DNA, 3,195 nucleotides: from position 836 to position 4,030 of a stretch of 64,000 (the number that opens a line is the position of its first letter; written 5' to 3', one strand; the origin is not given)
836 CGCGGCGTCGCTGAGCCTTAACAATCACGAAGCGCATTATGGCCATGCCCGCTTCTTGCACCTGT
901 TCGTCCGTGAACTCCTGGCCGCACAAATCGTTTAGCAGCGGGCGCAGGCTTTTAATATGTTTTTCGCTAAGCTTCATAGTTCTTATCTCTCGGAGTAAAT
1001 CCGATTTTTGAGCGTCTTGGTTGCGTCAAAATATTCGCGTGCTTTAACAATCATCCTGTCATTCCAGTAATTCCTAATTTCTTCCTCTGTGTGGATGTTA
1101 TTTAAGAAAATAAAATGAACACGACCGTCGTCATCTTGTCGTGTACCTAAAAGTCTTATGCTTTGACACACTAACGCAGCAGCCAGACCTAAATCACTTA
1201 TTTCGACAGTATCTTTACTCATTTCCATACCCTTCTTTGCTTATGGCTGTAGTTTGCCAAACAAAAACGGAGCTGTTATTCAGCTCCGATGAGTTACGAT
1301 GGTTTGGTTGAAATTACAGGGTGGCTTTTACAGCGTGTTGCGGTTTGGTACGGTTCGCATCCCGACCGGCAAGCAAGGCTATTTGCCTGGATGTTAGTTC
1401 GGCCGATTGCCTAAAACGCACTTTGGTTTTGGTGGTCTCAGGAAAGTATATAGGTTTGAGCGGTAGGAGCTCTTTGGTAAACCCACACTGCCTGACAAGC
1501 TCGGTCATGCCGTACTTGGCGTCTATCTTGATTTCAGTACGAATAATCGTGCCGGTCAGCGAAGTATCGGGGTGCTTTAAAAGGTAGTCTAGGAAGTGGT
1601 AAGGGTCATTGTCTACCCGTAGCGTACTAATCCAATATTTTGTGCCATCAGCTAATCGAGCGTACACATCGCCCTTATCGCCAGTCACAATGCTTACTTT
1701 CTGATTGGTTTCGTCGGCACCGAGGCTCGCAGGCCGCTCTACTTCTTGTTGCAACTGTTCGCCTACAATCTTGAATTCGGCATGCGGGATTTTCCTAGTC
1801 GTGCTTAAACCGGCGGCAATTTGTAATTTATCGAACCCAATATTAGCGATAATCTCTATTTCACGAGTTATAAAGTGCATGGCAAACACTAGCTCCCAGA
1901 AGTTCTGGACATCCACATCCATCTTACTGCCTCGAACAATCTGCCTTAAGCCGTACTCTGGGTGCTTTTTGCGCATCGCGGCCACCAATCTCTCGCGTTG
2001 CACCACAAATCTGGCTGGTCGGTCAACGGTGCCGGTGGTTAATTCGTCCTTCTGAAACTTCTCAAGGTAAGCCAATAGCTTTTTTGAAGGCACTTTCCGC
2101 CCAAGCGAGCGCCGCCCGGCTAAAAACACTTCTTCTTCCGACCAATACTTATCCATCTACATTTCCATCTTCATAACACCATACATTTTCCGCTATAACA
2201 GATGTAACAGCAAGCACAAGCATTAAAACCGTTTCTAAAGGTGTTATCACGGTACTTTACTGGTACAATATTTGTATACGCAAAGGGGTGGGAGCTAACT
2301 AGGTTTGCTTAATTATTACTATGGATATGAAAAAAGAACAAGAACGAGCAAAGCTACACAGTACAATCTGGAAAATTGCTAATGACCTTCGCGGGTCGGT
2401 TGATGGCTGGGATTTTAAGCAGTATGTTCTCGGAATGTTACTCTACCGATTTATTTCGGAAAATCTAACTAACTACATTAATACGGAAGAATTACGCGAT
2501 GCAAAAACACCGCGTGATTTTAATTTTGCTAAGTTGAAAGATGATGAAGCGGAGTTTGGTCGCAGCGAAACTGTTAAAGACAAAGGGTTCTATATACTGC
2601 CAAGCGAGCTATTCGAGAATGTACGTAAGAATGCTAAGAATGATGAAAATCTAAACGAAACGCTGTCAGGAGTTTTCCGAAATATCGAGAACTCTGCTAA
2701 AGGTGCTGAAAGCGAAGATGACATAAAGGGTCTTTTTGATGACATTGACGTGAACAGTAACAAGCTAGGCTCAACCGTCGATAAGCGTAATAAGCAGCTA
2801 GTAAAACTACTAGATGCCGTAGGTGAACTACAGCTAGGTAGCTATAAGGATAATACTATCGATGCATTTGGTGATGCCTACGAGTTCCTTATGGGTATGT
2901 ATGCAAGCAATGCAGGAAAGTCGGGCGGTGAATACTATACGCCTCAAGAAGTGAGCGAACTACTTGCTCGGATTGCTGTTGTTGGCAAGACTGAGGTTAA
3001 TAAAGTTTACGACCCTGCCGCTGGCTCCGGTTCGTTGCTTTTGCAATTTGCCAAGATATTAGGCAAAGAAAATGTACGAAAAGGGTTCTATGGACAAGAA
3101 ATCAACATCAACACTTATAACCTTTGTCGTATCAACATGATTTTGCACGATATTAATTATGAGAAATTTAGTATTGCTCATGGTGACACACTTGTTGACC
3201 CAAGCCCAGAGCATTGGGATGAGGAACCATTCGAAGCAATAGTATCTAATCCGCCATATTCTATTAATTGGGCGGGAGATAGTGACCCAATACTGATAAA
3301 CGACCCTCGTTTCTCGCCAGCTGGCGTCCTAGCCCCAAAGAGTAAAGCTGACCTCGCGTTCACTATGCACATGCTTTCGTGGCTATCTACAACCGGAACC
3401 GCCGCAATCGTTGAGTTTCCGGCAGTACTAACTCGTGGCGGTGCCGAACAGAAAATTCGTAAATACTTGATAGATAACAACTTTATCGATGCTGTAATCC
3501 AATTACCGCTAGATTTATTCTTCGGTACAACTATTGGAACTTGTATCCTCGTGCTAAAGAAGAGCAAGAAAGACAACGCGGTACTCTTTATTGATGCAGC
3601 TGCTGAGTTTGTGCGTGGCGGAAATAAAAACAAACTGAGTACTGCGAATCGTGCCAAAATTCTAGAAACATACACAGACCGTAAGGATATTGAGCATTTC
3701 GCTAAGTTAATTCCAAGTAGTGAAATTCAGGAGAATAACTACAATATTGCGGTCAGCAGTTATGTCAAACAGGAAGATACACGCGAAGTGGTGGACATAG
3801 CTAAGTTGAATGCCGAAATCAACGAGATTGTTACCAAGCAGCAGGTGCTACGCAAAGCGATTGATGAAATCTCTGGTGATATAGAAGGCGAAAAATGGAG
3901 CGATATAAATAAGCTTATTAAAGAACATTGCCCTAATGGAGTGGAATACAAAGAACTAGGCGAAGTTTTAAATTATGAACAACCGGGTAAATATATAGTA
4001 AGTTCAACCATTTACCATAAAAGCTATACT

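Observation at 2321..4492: HsdM fused in-frame to a half-size (single-TRD) HsdS; no separate specificity gene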

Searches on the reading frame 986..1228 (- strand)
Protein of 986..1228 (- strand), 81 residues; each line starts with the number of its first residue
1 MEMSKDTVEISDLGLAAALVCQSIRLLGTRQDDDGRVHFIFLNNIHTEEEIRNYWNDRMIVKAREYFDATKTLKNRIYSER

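Call 3: search_protein_families(library=pfam, proteins=[window:986-1228:-], max_evalue=0.01)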
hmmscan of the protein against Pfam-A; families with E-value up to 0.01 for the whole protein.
window:986-1228:- (81 aa): 1 family
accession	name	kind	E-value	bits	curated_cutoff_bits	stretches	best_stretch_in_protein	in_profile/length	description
PF18903.5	DUF5659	-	1e-09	38.5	23.6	1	6-79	2-75/75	Domain of unknown function (DUF5659)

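Call 64: search_protein_families(library=padloc, proteins=[window:986-1228:-], max_evalue=0.001)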
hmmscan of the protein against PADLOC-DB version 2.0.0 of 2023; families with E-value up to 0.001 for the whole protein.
window:986-1228:- (81 aa): 0 families

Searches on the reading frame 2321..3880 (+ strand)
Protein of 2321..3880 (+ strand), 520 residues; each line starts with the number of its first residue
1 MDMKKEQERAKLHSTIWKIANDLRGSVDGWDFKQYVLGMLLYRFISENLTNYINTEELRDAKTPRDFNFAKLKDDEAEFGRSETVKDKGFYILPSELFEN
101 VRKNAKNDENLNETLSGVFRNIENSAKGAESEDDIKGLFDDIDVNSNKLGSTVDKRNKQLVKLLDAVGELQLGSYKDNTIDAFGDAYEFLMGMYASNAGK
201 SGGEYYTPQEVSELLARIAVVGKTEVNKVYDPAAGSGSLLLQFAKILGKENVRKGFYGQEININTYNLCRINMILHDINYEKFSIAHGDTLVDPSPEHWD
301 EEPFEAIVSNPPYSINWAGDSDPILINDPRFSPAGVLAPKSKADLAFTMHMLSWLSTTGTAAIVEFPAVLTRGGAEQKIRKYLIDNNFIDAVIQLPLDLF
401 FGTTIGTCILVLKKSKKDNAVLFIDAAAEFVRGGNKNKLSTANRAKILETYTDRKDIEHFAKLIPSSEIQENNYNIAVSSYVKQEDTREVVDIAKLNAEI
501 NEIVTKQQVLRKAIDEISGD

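Call 16: search_solved_structures(query=window:2321-3880:+, max_evalue=1e-20, show_alignments=0)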
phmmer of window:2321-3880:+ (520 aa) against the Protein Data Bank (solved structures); distinct sequences matched with E-value up to 1e-20: 5.
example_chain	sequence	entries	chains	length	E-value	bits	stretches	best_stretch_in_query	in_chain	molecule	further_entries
7bst_D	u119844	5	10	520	6.3e-175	585.9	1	2-517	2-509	Type I restriction enzyme EcoR124II M protein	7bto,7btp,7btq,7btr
3lkd_A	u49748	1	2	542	5.1e-94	319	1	8-503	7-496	Type I restriction-modification system methyltransferase subunit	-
7vru_A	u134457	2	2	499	5.1e-51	177.2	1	14-496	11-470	Site-specific DNA-methyltransferase (adenine-specific)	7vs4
7vru_B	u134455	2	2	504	6.1e-50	173.7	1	9-495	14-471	Site-specific DNA-methyltransferase (adenine-specific)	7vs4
3khk_A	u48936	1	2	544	1.6e-30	109.6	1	10-417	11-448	Type I restriction-modification system methylation subunit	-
